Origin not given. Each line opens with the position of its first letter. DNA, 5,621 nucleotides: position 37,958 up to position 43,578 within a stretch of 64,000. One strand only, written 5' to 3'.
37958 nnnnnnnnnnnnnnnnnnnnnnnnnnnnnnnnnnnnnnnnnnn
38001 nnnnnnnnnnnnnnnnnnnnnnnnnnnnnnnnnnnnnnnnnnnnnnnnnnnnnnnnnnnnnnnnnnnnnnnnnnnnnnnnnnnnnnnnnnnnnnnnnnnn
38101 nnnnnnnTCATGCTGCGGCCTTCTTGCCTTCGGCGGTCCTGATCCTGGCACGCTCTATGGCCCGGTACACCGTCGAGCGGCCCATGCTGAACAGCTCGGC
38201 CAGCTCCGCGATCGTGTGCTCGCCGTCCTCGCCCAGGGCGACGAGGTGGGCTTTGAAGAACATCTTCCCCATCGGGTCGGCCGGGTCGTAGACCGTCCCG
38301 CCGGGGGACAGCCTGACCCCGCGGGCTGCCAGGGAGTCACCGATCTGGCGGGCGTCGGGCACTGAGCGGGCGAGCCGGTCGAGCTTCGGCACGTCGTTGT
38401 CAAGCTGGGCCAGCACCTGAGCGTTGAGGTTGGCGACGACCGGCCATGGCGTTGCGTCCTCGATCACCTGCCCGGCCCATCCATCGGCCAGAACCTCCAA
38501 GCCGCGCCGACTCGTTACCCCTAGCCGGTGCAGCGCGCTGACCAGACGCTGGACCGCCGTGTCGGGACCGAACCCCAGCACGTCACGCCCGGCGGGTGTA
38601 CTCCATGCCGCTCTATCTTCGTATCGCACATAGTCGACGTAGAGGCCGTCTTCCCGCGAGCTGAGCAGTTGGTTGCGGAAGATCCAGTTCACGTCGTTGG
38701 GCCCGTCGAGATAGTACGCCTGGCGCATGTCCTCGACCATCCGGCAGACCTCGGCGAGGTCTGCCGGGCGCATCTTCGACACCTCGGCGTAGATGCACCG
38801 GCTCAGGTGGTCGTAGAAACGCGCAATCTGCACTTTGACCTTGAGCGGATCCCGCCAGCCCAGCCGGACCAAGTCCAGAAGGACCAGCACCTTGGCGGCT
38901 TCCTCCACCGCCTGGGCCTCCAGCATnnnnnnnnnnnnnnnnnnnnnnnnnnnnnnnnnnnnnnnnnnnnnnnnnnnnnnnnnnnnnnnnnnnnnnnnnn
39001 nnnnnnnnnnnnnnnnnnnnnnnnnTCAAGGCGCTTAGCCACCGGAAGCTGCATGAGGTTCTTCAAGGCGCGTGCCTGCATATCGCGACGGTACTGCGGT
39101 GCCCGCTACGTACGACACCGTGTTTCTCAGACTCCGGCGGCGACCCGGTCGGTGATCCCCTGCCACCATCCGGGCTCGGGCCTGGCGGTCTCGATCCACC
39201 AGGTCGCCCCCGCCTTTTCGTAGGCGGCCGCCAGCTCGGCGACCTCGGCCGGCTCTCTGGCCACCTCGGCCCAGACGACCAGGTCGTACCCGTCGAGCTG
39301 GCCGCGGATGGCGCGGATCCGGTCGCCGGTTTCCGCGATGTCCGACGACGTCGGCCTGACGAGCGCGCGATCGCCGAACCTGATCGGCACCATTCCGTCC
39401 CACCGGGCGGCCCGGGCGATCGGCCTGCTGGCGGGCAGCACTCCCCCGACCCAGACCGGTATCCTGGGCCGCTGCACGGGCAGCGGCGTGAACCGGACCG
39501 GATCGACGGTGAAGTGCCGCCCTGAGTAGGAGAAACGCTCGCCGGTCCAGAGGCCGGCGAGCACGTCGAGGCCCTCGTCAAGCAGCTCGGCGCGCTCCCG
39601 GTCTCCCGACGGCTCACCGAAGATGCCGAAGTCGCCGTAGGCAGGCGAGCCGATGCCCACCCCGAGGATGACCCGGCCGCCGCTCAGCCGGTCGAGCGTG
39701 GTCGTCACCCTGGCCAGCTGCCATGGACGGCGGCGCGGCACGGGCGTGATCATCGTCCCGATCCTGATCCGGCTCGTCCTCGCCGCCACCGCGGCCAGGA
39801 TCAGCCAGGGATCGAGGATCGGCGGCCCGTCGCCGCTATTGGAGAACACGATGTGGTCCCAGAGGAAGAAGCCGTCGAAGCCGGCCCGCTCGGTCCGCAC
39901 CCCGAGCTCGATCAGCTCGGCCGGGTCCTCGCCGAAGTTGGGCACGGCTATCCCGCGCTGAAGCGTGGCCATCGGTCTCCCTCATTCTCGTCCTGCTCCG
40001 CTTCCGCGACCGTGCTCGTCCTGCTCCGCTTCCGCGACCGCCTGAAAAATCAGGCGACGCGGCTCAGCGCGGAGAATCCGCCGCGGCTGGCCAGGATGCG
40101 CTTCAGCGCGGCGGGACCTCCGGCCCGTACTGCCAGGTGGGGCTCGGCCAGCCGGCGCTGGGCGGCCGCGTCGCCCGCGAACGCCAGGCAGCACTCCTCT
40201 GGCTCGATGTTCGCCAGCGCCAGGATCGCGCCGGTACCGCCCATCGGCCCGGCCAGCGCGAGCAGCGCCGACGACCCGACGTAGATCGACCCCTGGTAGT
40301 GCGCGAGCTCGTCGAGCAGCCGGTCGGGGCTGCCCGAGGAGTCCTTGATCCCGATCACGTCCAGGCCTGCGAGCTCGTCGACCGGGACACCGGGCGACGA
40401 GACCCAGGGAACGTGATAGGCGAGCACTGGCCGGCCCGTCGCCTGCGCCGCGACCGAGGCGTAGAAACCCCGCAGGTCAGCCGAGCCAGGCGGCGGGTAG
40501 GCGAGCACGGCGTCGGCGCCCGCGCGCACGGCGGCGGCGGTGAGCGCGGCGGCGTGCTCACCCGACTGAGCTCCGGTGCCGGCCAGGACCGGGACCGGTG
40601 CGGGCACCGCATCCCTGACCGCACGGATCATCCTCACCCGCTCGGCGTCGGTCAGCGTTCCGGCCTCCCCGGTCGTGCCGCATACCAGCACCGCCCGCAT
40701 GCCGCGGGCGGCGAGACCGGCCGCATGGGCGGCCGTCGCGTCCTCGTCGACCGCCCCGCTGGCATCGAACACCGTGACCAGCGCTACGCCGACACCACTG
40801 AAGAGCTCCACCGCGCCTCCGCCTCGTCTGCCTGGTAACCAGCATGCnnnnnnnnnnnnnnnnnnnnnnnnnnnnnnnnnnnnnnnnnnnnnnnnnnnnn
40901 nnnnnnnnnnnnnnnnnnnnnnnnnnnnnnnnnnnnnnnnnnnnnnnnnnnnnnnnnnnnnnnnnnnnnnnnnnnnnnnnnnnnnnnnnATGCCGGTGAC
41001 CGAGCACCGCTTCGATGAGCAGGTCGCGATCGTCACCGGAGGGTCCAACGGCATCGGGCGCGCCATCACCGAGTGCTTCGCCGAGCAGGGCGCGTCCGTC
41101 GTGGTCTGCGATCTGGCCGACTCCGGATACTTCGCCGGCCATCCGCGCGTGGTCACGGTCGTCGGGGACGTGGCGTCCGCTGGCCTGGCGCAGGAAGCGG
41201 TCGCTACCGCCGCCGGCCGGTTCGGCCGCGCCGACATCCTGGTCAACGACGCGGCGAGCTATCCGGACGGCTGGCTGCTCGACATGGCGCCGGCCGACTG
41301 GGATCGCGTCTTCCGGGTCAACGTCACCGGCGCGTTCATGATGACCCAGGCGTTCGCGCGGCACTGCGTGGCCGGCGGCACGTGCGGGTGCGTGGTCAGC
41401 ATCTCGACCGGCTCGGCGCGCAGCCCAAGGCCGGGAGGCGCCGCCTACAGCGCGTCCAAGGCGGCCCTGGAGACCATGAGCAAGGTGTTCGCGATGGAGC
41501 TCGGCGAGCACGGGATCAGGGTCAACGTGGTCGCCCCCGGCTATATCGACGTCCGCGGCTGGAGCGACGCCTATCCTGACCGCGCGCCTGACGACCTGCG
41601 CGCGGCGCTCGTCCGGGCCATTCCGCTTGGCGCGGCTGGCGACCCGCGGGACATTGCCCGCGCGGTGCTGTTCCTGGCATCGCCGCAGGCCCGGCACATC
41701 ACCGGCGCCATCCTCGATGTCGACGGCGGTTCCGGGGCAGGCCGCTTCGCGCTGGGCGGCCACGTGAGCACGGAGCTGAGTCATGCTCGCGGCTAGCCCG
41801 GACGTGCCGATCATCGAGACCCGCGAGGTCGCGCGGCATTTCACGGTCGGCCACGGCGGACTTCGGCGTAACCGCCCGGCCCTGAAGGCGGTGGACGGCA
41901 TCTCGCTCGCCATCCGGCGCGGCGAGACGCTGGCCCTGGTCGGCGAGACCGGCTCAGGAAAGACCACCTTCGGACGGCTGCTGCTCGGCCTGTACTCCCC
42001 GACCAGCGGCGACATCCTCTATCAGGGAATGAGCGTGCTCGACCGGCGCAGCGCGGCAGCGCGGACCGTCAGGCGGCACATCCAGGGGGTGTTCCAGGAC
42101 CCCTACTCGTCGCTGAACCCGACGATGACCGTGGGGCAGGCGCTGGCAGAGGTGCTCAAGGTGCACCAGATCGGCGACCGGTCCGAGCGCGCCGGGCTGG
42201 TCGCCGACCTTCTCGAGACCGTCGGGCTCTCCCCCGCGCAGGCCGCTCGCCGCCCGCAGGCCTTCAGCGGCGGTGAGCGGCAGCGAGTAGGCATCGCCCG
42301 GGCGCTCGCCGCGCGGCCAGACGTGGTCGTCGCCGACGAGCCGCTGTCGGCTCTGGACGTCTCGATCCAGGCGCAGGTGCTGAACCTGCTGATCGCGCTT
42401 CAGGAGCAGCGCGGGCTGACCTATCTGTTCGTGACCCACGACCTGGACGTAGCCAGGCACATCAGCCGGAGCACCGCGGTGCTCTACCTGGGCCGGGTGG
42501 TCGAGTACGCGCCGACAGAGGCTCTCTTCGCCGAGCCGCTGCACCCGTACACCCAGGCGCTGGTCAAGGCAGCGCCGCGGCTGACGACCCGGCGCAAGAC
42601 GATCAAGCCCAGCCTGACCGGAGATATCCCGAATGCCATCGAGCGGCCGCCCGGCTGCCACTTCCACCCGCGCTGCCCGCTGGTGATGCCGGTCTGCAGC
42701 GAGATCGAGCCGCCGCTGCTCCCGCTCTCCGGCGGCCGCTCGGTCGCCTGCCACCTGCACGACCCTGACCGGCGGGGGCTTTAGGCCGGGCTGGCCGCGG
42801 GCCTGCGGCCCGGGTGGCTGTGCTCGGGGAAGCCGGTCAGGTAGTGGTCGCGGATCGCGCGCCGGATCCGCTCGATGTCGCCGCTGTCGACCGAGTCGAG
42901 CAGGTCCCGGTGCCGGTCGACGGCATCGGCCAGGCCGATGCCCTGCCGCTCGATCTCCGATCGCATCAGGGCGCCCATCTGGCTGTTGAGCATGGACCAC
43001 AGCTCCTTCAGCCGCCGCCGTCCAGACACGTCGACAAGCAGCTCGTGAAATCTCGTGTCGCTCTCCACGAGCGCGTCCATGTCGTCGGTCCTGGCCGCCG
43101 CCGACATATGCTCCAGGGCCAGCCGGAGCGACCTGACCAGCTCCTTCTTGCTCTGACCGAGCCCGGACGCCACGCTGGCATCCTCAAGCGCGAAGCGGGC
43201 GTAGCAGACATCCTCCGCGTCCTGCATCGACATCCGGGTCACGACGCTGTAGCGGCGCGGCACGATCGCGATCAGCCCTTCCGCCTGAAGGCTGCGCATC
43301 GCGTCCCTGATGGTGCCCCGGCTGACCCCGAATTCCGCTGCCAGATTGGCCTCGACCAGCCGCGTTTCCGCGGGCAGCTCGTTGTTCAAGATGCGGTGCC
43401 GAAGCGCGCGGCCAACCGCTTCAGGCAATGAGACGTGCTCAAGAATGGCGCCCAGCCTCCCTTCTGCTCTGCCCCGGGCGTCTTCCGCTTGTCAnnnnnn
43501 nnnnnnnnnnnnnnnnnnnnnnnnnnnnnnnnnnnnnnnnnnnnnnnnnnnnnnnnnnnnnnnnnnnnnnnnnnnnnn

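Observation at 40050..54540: Orphan catabolic regulon defined by a shared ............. promoter motif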

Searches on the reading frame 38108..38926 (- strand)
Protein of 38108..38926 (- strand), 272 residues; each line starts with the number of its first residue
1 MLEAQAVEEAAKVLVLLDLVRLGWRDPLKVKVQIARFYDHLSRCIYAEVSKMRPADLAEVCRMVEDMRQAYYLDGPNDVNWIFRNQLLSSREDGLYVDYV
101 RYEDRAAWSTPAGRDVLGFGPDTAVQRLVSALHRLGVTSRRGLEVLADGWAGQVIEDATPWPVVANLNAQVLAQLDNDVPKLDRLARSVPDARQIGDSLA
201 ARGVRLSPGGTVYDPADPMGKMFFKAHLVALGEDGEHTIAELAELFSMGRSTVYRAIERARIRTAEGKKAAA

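Call 8: search_protein_families(library=pfam, proteins=[window:38108-38926:-])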
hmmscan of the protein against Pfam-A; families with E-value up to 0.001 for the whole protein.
window:38108-38926:- (272 aa): 5 families
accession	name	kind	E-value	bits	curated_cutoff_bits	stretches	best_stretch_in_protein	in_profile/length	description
PF18728.6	HEPN_AbiV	-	7.5e-05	23.4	27.1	1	6-112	39-135/155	AbiV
PF09339.16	HTH_IclR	-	0.00011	22.3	22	0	230-256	11-38/52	IclR helix-turn-helix domain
PF02796.21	HTH_7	-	0.00013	22.5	23.8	1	228-255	14-40/45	Helix-turn-helix domain of resolvase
PF00239.26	Resolvase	-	0.00015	22.3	23.3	1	179-226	69-116/145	Resolvase, N terminal domain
PF12728.13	HTH_17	-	0.00055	20.6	27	0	238-265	3-30/51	Helix-turn-helix domain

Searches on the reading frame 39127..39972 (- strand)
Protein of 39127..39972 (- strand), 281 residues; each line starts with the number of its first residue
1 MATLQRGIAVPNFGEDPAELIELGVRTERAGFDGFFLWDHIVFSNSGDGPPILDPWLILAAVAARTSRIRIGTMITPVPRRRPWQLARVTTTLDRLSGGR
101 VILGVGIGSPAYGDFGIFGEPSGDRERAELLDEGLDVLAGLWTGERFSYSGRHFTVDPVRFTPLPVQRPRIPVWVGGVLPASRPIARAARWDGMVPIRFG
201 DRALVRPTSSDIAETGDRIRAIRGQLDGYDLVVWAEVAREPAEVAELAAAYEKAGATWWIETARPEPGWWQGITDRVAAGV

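Call 7: search_protein_families(library=pfam, proteins=[window:39127-39972:-])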
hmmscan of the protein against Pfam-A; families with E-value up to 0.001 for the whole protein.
window:39127-39972:- (281 aa): 1 family
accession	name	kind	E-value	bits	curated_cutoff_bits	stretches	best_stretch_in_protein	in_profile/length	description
PF00296.26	Bac_luciferase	-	1.1e-43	150.3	27.9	1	15-213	20-207/314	Luciferase-like monooxygenase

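Call 16: search_protein_families(library=ncbifam, proteins=[window:39127-39972:-], max_evalue=0.00001)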
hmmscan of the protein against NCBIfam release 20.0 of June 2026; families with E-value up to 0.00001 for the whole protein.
window:39127-39972:- (281 aa): 29 families (the best 25 are shown)
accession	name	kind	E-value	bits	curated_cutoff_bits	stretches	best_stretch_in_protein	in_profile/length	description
TIGR03619.1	F420_Rv2161c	subfamily_domain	2.2e-46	158.5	166.9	1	22-260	2-244/247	TIGR03619 family F420-dependent LLM class oxidoreductase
TIGR03560.1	F420_Rv1855c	subfamily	4.3e-36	124.8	231.4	1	19-203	14-199/227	TIGR03560 family F420-dependent LLM class oxidoreductase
TIGR03557.1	F420_G6P_family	subfamily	2.2e-23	82.9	210.4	1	15-275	10-255/316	TIGR03557 family F420-dependent LLM class oxidoreductase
TIGR03571.1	lucif_BA3436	subfamily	3.9e-20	72.3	303.9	1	19-177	32-188/304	TIGR03571 family LLM class oxidoreductase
TIGR03621.1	F420_MSMEG_2516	subfamily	4.4e-20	72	213.15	1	15-225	11-205/295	TIGR03621 family F420-dependent LLM class oxidoreductase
TIGR04465.1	ArgArg_F420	equivalog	5.8e-20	71.7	470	1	20-179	62-220/364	F420-dependent hydroxymycolic acid dehydrogenase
TIGR03854.1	F420_MSMEG_3544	hypoth_equivalog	5.2e-18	65.4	295.6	1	17-183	12-168/290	TIGR03854 family LLM class F420-dependent oxidoreductase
TIGR04027.1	LLM_KPN_01858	hypoth_equivalog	3.6e-16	59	412.9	1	25-150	27-146/326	putative FMN-dependent luciferase-like monooxygenase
NF001939.1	PRK00719.1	subfamily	3.6e-16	58.9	510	1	53-186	53-184/373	alkanesulfonate monooxygenase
TIGR03565.1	alk_sulf_monoox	equivalog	4.2e-16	58.9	518.2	1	53-186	53-184/346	FMNH2-dependent alkanesulfonate monooxygenase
TIGR03857.1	F420_MSMEG_2249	hypoth_equivalog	6.3e-16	58.5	218.4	1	10-182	6-163/329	TIGR03857 family LLM class F420-dependent oxidoreductase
TIGR03554.1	F420_G6P_DH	equivalog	1.1e-15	57.5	420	1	16-177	14-174/331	glucose-6-phosphate dehydrogenase (coenzyme-F420)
NF002619.0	PRK02271.1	equivalog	2.5e-15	56.6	276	1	15-177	11-158/329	5,10-methylenetetrahydromethanopterin reductase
TIGR03856.1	F420_MSMEG_2906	subfamily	4e-15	56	243.7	1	25-135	23-133/249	LLM class F420-dependent oxidoreductase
TIGR04021.1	LLM_DMSO2_sfnG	equivalog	9e-14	51.6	382.95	1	56-186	64-193/350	dimethylsulfone monooxygenase SfnG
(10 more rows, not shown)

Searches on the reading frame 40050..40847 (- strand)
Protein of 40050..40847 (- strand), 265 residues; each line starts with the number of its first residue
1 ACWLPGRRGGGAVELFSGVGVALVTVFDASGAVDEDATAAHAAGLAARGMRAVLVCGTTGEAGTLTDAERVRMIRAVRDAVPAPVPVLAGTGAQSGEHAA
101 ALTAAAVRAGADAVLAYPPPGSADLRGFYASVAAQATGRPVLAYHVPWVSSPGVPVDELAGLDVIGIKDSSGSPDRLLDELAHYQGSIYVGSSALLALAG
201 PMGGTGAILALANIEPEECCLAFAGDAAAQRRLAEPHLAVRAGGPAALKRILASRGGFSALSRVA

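Call 7: search_protein_families(library=pfam, proteins=[window:40050-40847:-])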
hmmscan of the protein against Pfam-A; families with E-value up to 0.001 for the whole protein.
window:40050-40847:- (265 aa): 1 family
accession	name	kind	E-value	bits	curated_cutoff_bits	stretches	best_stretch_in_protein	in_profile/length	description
PF00701.28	DHDPS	-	2.8e-30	105.5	22.1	1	16-218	2-213/289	Dihydrodipicolinate synthetase family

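Call 16: search_protein_families(library=ncbifam, proteins=[window:40050-40847:-], max_evalue=0.00001)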
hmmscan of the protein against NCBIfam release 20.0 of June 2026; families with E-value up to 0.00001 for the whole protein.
window:40050-40847:- (265 aa): 7 families
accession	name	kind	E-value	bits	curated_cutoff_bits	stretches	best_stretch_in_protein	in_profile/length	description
TIGR00674.1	dapA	equivalog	1.6e-27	96.1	206.15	1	19-219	2-211/286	4-hydroxy-tetrahydrodipicolinate synthase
TIGR02313.1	HpaI-NOT-DapA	exception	6.8e-20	71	396.7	1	21-222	6-218/294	2,4-dihydroxyhept-2-ene-1,7-dioic acid aldolase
NF002958.0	PRK03620.1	subfamily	1.2e-17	63.7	278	1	22-176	17-174/307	5-dehydro-4-deoxyglucarate dehydratase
TIGR03249.1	KdgD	equivalog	3.8e-13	49.2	373.95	1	23-176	16-173/299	5-dehydro-4-deoxyglucarate dehydratase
NF040954.1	Arch_KDGaldase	equivalog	6.4e-12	45.4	390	1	21-217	5-204/288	bifunctional 2-dehydro-3-deoxy-phosphogluconate/2-dehydro-3-deoxy-6-phosphogalactonate aldolase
NF003164.0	PRK04147.1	equivalog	1.1e-11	44.5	281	1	17-172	5-168/294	N-acetylneuraminate lyase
TIGR00683.1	nanA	equivalog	5.9e-11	42.2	382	1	18-214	3-208/293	N-acetylneuraminate lyase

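Call 30: search_solved_structures(query=window:40050-40847:-, max_evalue=1e-10)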
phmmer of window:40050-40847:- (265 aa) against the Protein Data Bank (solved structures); distinct sequences matched with E-value up to 1e-10: 82 (the best 60 are shown).
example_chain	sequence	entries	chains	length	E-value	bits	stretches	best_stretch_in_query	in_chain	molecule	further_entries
3qze_A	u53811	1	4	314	2.5e-28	102.9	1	15-235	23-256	Dihydrodipicolinate synthase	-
6p90_A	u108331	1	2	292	3.1e-28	102.6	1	17-235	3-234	4-hydroxy-tetrahydrodipicolinate synthase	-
3noe_A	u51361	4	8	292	1.2e-27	100.7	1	17-235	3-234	Dihydrodipicolinate synthase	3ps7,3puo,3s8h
3si9_A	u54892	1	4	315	5.3e-24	88.7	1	13-224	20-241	Dihydrodipicolinate synthase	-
4i7u_A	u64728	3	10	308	5.7e-24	88.6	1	14-222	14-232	Dihydrodipicolinate synthase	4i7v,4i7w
1xky_A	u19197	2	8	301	9.6e-22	81.3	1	16-225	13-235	dihydrodipicolinate synthase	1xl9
3hij_A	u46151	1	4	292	9.9e-22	81.3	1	16-225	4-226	Dihydrodipicolinate synthase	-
3a5f_A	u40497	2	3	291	7.5e-21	78.4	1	15-219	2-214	Dihydrodipicolinate synthase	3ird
6xgs_A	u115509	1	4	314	8.8e-21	78.2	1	14-222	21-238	4-hydroxy-tetrahydrodipicolinate synthase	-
3di0_A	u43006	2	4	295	2.6e-19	73.4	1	14-220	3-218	Dihydrodipicolinate synthase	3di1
3s5n_A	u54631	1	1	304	2.7e-19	73.3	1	16-256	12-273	4-hydroxy-2-oxoglutarate aldolase, mitochondrial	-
3s5o_A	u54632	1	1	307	2.8e-19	73.3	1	14-256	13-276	4-hydroxy-2-oxoglutarate aldolase, mitochondrial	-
4nq1_A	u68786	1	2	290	4.1e-19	72.7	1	15-235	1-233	4-hydroxy-tetrahydrodipicolinate synthase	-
3daq_A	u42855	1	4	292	7.8e-19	71.8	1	14-220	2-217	Dihydrodipicolinate synthase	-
3cpr_A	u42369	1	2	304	9.3e-19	71.6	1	11-217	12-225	Dihydrodipicolinate synthetase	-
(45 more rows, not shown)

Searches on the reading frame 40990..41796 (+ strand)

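Call 7: search_protein_families(library=pfam, proteins=[window:40990-41796:+])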
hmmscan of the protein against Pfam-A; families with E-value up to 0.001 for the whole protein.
window:40990-41796:+ (268 aa): 4 families
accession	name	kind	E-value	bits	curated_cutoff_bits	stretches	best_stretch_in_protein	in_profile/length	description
PF13561.12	adh_short_C2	-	5e-56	190.3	27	1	20-247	6-234/236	Enoyl-(Acyl carrier protein) reductase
PF00106.31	adh_short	-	3.3e-44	151.1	26.6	1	11-191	1-187/195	short chain dehydrogenase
PF08659.16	KR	-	3.3e-10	40.6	22.6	1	14-167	4-163/180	KR domain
PF23441.1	SDR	-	3.3e-07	30.4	27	1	135-247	144-254/258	SDR-like rossmann domain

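Call 16: search_protein_families(library=ncbifam, proteins=[window:40990-41796:+], max_evalue=0.00001)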
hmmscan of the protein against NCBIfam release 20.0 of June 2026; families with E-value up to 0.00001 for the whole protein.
window:40990-41796:+ (268 aa): 221 families (the best 25 are shown)
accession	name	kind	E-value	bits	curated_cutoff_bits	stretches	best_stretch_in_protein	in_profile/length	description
NF005559.1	PRK07231.1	subfamily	1.5e-61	208.1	215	1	8-248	2-247/249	glucose 1-dehydrogenase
NF009466.0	PRK12826.1-2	subfamily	1.1e-54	185.6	222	1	10-248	3-244/248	3-oxoacyl-ACP reductase FabG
NF004791.0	PRK06138.1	equivalog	5.7e-53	179.8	312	1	7-250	2-251/252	SDR family oxidoreductase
NF004198.0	PRK05653.1-3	equivalog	1.9e-52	178.2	296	1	7-247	4-245/248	3-oxoacyl-ACP reductase FabG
TIGR01830.1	3oxo_ACP_reduc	equivalog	1.8e-50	171.8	297.75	1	13-247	1-237/239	3-oxoacyl-[acyl-carrier-protein] reductase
NF004197.0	PRK05653.1-1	equivalog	4e-50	170.8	332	1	6-247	3-245/249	3-oxoacyl-ACP reductase FabG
NF009468.0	PRK12826.1-4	equivalog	9.7e-50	169.6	318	1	6-248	3-247/256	SDR family oxidoreductase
NF005472.0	PRK07067.1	equivalog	1.2e-49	169.2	338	1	6-248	2-254/257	L-iditol 2-dehydrogenase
NF005893.0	PRK07856.1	equivalog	1.1e-48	165.7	255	1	5-253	4-246/255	SDR family oxidoreductase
NF052558.1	MBtsdlDhBudC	equivalog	2.4e-48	164.9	270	1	8-250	1-243/250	meso-2,3-butanediol dehydrogenase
NF005067.0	PRK06484.1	equivalog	3.3e-48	164.5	713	1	9-250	272-513/524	short chain dehydrogenase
NF009384.0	PRK12743.1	equivalog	2.1e-47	161.5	264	1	9-247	5-246/258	SDR family oxidoreductase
NF005309.0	PRK06841.1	subfamily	6e-47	160.3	286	1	6-247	11-251/255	GolD/DthD family dehydrogenase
NF006074.0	PRK08220.1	equivalog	6.4e-47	160.3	312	1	5-249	3-248/251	2,3-dihydro-2,3-dihydroxybenzoate dehydrogenase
NF005853.0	PRK07774.1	equivalog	6.8e-47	160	303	1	6-248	2-246/250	SDR family oxidoreductase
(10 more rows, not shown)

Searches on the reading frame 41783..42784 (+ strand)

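Call 7: search_protein_families(library=pfam, proteins=[window:41783-42784:+])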
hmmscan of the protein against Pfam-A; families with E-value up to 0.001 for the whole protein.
window:41783-42784:+ (333 aa): 4 families
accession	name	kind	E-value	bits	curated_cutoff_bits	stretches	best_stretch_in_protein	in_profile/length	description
PF00005.33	ABC_tran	-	5.9e-31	108.3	25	1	38-188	2-136/137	ABC transporter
PF08352.17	oligo_HPY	-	3.3e-18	66.2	27.1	1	240-305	1-65/65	Oligopeptide/dipeptide transporter, C-terminal region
PF13304.12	AAA_21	-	0.00056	20.5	27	0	162-220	239-299/304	AAA domain, putative AbiEii toxin, Type IV TA system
PF13401.12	AAA_22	-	0.00091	20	27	0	49-129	7-83/130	AAA domain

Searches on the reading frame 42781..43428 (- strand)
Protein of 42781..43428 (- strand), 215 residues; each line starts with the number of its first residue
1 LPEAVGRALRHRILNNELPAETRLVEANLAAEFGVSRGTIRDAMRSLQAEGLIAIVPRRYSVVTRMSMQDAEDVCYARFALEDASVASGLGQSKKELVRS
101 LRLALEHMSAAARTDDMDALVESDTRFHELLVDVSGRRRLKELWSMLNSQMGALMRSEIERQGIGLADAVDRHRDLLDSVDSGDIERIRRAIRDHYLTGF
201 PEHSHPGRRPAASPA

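Call 7: search_protein_families(library=pfam, proteins=[window:42781-43428:-])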
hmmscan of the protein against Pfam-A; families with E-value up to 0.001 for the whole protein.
window:42781-43428:- (215 aa): 5 families
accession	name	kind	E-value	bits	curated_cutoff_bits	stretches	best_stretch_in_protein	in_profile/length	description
PF07729.17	FCD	-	5e-21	75.8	24.3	1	76-196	4-123/125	FCD domain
PF00392.27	GntR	-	7e-15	54.9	27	1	3-59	3-60/64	Bacterial regulatory proteins, gntR family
PF13518.12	HTH_28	-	8.1e-05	23.1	25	1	29-59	18-48/52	Helix-turn-helix domain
PF13545.12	HTH_Crp_2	-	0.00096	19.5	27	0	27-62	26-61/70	Crp-like helix-turn-helix domain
PF08279.18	HTH_11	-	0.00096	19.4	25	0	28-55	20-46/55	HTH domain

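Call 16: search_protein_families(library=ncbifam, proteins=[window:42781-43428:-], max_evalue=0.00001)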
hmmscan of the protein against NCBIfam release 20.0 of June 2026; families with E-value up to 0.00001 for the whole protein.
window:42781-43428:- (215 aa): 7 families
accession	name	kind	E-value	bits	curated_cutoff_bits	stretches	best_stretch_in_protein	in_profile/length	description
TIGR03338.1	phnR_burk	equivalog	9.5e-30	103.8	271.5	1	4-197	15-207/212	phosphonate utilization associated transcriptional regulator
NF008504.0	PRK11414.1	equivalog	8.1e-12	45.3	225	1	5-192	16-204/221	GntR family transcriptional regulator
NF003011.0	PRK03837.1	subfamily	1.8e-11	44.1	260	1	4-65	17-79/241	transcriptional regulator NanR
NF007741.0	PRK10421.1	equivalog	8e-10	38.5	311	0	73-195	100-225/262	transcriptional regulator LldR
TIGR02018.2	his_ut_repres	equivalog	6.3e-09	35.5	220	1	5-70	4-70/226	histidine utilization transcriptional repressor HutC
NF052282.1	PLP_TF_PdxR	equivalog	2.6e-07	30.1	320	1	3-73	4-75/448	MocR-like pyridoxine biosynthesis transcription factor PdxR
NF008576.0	PRK11534.1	equivalog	4.1e-07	29.9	218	1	7-201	14-215/225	DNA-binding transcriptional regulator CsiR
